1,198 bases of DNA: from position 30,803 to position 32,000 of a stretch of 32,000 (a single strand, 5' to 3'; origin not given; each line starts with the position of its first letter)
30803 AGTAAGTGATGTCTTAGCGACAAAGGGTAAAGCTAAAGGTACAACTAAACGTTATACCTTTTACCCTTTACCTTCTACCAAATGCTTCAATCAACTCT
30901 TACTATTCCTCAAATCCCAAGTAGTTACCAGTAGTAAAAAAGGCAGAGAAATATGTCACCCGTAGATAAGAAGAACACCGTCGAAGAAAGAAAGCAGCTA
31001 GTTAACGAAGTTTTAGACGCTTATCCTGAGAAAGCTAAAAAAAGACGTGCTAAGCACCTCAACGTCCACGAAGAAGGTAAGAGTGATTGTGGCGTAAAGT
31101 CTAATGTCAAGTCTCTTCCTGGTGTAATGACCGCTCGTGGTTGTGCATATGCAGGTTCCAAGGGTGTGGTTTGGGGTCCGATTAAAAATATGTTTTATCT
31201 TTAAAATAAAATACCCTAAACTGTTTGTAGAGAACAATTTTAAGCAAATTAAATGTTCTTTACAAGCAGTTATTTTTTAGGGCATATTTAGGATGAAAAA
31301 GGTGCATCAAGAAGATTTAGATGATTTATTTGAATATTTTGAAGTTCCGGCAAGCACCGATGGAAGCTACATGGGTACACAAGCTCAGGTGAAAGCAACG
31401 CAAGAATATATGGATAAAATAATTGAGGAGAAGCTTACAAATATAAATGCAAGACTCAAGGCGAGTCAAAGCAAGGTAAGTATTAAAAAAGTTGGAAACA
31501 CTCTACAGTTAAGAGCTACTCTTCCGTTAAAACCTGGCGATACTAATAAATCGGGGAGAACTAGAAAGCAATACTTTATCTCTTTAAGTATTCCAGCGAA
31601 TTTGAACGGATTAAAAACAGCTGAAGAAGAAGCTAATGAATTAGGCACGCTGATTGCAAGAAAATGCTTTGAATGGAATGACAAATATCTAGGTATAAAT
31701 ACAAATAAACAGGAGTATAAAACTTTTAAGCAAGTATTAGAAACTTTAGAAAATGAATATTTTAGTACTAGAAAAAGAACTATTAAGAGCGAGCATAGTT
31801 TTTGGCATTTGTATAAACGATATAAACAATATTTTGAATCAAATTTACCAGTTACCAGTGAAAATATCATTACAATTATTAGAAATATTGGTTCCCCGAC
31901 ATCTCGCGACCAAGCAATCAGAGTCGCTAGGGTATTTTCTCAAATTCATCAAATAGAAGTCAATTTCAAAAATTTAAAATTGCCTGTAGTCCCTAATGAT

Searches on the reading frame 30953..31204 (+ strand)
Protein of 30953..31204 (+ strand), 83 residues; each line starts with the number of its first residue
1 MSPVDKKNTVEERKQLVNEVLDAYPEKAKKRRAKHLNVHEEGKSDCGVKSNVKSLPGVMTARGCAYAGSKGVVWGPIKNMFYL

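Call 9: search_protein_families(library=pfam, proteins=[window:30953-31204:+])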
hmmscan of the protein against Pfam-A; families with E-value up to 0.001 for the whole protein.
window:30953-31204:+ (83 aa): 0 families

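Call 33: search_protein_families(library=ncbifam, proteins=[window:30953-31204:+])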
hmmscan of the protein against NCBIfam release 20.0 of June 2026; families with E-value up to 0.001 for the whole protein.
window:30953-31204:+ (83 aa): 6 families
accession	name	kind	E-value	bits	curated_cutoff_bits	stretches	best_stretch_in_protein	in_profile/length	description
TIGR01282.1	nifD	equivalog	1.8e-29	102.8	653.55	1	16-81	1-67/466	nitrogenase molybdenum-iron protein alpha chain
TIGR01862.1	N2-ase-Ialpha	subfamily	1.1e-14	53.9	486.05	1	32-81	2-53/444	nitrogenase component I subunit alpha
TIGR01284.1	alt_nitrog_alph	subfamily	1.5e-08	33.5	512.8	1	30-81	10-63/457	nitrogenase subunit alpha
TIGR01861.1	ANFD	equivalog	7.6e-06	24.6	873.8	1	31-81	14-66/513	nitrogenase iron-iron protein, alpha chain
TIGR01860.1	VNFD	equivalog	3.3e-05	22.7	823.1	1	29-80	11-64/461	nitrogenase vanadium-iron protein, alpha chain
TIGR01283.1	nifE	equivalog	0.0008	18.1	505.1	1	27-80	8-60/459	nitrogenase iron-molybdenum cofactor biosynthesis protein NifE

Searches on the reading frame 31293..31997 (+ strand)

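Call 67: search_protein_families(library=pfam, max_evalue=0.01, proteins=[window:31293-31997:+])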
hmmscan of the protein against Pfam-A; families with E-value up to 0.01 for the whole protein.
window:31293-31997:+ (235 aa): 1 family
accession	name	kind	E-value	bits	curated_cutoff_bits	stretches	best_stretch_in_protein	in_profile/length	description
PF17104.11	YBL010C_LAA2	-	0.00071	20.2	24.7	1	31-107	69-149/292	YBL010C/LAA2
